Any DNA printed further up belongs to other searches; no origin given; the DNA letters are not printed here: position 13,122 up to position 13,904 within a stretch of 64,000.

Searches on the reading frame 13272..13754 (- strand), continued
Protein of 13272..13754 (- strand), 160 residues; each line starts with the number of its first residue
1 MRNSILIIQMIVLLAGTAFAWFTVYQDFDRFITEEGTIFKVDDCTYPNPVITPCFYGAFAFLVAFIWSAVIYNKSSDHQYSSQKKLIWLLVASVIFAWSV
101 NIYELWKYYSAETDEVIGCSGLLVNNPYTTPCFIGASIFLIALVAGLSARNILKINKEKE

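Call 29: find_related_loci(query=A1, collection=genome_contigs, flank=10000)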
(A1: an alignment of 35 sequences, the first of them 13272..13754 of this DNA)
Query A1 (160 aa) in genome_contigs; peptide patterns used: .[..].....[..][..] (x = any residue, [..] = any of these).
58 stretches matched a pattern; 54 encode a relative of the query (tblastn E <= 1e-3); 54 distinct loci.
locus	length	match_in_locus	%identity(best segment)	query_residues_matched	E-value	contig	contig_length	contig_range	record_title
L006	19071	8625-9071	56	8-156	3e-53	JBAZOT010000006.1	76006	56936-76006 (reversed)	MAG: Patescibacteria group bacterium isolate SO_2017_SWC_12 scaffold_365_c1_LP-4_2017, whole genome shotgun sequence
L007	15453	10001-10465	53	3-154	5e-52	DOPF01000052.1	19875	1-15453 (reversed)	MAG TPA_asm: Patescibacteria group bacterium isolate UBA10001 contig_2476, whole genome shotgun sequence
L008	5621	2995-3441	56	8-156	1e-51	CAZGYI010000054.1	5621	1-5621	MAG TPA_asm: uncultured Gammaproteobacteria bacterium isolate SRP257756_co1_27 genome assembly, contig: NODE_13538_lengt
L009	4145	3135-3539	61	11-144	4e-51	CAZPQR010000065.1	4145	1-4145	MAG TPA_asm: uncultured Gammaproteobacteria bacterium isolate SRP189682_co1_236 genome assembly, contig: NODE_66537_leng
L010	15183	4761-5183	57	14-154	1e-50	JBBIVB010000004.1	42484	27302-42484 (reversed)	MAG: Candidatus Veblenbacteria bacterium isolate PBS170224_bin_67 NODE_67_length_42484_cov_5.345212, whole genome shotgu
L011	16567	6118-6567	55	8-148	4e-49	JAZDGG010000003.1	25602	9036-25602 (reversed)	MAG: bacterium isolate MEGAHIT-group-0.240 k141_1120276, whole genome shotgun sequence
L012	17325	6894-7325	56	1-144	4e-49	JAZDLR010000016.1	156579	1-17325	MAG: Candidatus Komeilibacteria bacterium isolate MEGAHIT-group-0.611 k141_12184089, whole genome shotgun sequence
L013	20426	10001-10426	54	13-154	1e-47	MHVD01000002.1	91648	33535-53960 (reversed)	MAG: Candidatus Zambryskibacteria bacterium RIFCSPHIGHO2_01_FULL_43_25 rifcsphigho2_01_scaffold_1308, whole genome shotg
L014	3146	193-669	49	2-159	6e-47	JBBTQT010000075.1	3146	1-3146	MAG: Patescibacteria group bacterium isolate H41-bin209_1 H41_bin209_1_000000000075, whole genome shotgun sequence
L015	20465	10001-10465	48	1-157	1e-46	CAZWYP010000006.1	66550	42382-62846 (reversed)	MAG TPA_asm: uncultured Gammaproteobacteria bacterium isolate binchicken_co16_344 genome assembly, contig: NODE_725_leng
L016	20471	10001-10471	49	1-147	4e-45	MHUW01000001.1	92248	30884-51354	MAG: Candidatus Yonathbacteria bacterium RIFCSPLOWO2_01_FULL_47_33b rifcsplowo2_01_scaffold_1184, whole genome shotgun s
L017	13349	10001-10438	51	1-144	6e-45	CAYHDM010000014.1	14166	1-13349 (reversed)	MAG TPA_asm: uncultured Candidatus Saccharibacteria bacterium isolate ERP119705_co12_185 genome assembly, contig: NODE_5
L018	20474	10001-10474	55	12-160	1e-44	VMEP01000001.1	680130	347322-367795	MAG: Parcubacteria group bacterium LiPW_30 LiPW30_scaffold_20, whole genome shotgun sequence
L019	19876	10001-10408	52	12-160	2e-44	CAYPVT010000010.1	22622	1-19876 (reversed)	MAG TPA_asm: uncultured Candidatus Saccharibacteria bacterium isolate SRP062349_co2_260 genome assembly, contig: NODE_12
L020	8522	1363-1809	52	1-151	2e-44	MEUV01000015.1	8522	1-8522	MAG: candidate division WWE3 bacterium RBG_19FT_COMBO_34_6 rbg_19ft_combo_scaffold_24825, whole genome shotgun sequence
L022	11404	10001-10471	49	1-160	6e-44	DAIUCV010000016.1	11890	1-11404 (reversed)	MAG TPA_asm: Patescibacteria group bacterium isolate CTOTU14580 NODE_696_length_11890_cov_8.699366, whole genome shotgun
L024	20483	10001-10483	48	1-158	2e-43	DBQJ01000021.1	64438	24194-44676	MAG TPA_asm: candidate division WWE3 bacterium UBA1397 UBA1397_contig_4166, whole genome shotgun sequence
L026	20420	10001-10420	50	8-147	6e-43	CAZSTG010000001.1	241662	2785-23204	MAG TPA_asm: uncultured Gammaproteobacteria bacterium isolate SRP294416_co1_745 genome assembly, contig: NODE_13_length_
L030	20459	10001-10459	48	8-158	1e-42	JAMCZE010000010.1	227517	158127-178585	MAG: Patescibacteria group bacterium isolate FK_Sedi_B_Bin.317 NODE_43_length_227517_cov_19.3534, whole genome shotgun s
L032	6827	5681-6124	48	9-148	2e-41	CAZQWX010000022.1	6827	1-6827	MAG TPA_asm: uncultured Gammaproteobacteria bacterium isolate SRP271791_co1_54 genome assembly, contig: k141_99756, whol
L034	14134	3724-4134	48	15-151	4e-40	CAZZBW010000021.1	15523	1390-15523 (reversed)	MAG TPA_asm: uncultured Pseudomonadales bacterium isolate SRP192927_co7_727 genome assembly, contig: NODE_7193_length_15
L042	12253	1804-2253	44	8-149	2e-37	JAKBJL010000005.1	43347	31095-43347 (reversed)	MAG: bacterium isolate DBS2-5.bin62 NODE_595_length_43347_cov_6.450463, whole genome shotgun sequence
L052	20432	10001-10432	42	1-145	9e-35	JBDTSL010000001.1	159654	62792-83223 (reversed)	MAG: Candidatus Doudnabacteria bacterium isolate cluster3_bin.27 NODE_104_length_159654_cov_9.047112, whole genome shotg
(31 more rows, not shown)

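Call 35: search_protein_families(library=pfam, alignment_id=A2, max_evalue=0.001)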
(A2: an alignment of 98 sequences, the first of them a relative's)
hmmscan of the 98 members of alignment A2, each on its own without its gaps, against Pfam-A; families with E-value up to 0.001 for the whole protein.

A. member 1, L001:7541-7981:- (147 aa): 2 families
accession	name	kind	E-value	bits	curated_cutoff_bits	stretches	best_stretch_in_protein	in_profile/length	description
PF07883.17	Cupin_2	-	1.8e-15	56.8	27.2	1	49-117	2-70/70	Cupin domain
PF02311.25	AraC_binding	-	4.5e-05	23.7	21.1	1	58-131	16-89/135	AraC-like ligand binding domain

B. families by the number of members that match (of 98 scanned): 109 families (the first 25 are shown)
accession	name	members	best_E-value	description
PF13473.12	Cupredoxin_1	5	1.4e-13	Cupredoxin-like domain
PF12697.13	Abhydrolase_6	4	1.4e-11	Alpha/beta hydrolase family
PF12146.15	Hydrolase_4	4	3.2e-07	Serine aminopeptidase, S33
PF00561.26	Abhydrolase_1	4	5.4e-07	alpha/beta hydrolase fold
PF00122.25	E1-E2_ATPase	3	1.4e-51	E1-E2 ATPase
PF00689.26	Cation_ATPase_C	3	2.1e-46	Cation transporting ATPase, C-terminus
PF13246.12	Cation_ATPase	3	3.2e-21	Cation transport ATPase (P-type)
PF00702.32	Hydrolase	3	9e-21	haloacid dehalogenase-like hydrolase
PF00690.31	Cation_ATPase_N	3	1.3e-19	Cation transporter/ATPase, N-terminus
PF08282.18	Hydrolase_3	3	1.2e-08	haloacid dehalogenase-like hydrolase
PF12710.13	HAD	3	1.2e-07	haloacid dehalogenase-like hydrolase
PF01935.23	DUF87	3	2.6e-06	Helicase HerA, central domain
PF13401.12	AAA_22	3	6.7e-05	AAA domain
PF03773.19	ArsP_1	2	3.1e-75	Predicted permease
PF01063.24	Aminotran_4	2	2.8e-50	Amino-transferase class IV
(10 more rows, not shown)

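Call 49: search_protein_families(library=pfam, alignment_id=A4, max_evalue=0.001)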
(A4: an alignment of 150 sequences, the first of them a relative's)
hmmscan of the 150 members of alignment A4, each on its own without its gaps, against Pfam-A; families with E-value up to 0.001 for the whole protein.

A. member 1, L001:7113-7421:+ (103 aa): 1 family
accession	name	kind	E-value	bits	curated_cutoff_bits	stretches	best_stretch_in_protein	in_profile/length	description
PF00076.28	RRM_1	-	1.5e-20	73.2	20.7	1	5-74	1-69/70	RNA recognition motif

B. families by the number of members that match (of 150 scanned): 182 families (the first 25 are shown)
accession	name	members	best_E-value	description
PF03073.20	TspO_MBR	4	5.8e-51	TspO/MBR family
PF00561.26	Abhydrolase_1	4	1.2e-11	alpha/beta hydrolase fold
PF01699.29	Na_Ca_ex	3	3.5e-69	Sodium/calcium exchanger protein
PF00076.28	RRM_1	3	1.9e-21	RNA recognition motif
PF00704.34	Glyco_hydro_18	3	2.4e-21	Glycosyl hydrolases family 18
PF00293.34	NUDIX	3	1.8e-19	NUDIX domain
PF07719.23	TPR_2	3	1.7e-17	Tetratricopeptide repeat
PF12146.15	Hydrolase_4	3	1.2e-15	Serine aminopeptidase, S33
PF00326.27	Peptidase_S9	3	1.2e-14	Prolyl oligopeptidase family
PF13428.12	TPR_14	3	1.9e-13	Tetratricopeptide repeat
PF14559.12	TPR_19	3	2.9e-13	Tetratricopeptide repeat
PF00515.34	TPR_1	3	1.4e-11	Tetratricopeptide repeat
PF13181.12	TPR_8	3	3.2e-11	Tetratricopeptide repeat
PF13432.12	TPR_16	3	1.3e-09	Tetratricopeptide repeat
PF01738.24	DLH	3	1.5e-09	Dienelactone hydrolase family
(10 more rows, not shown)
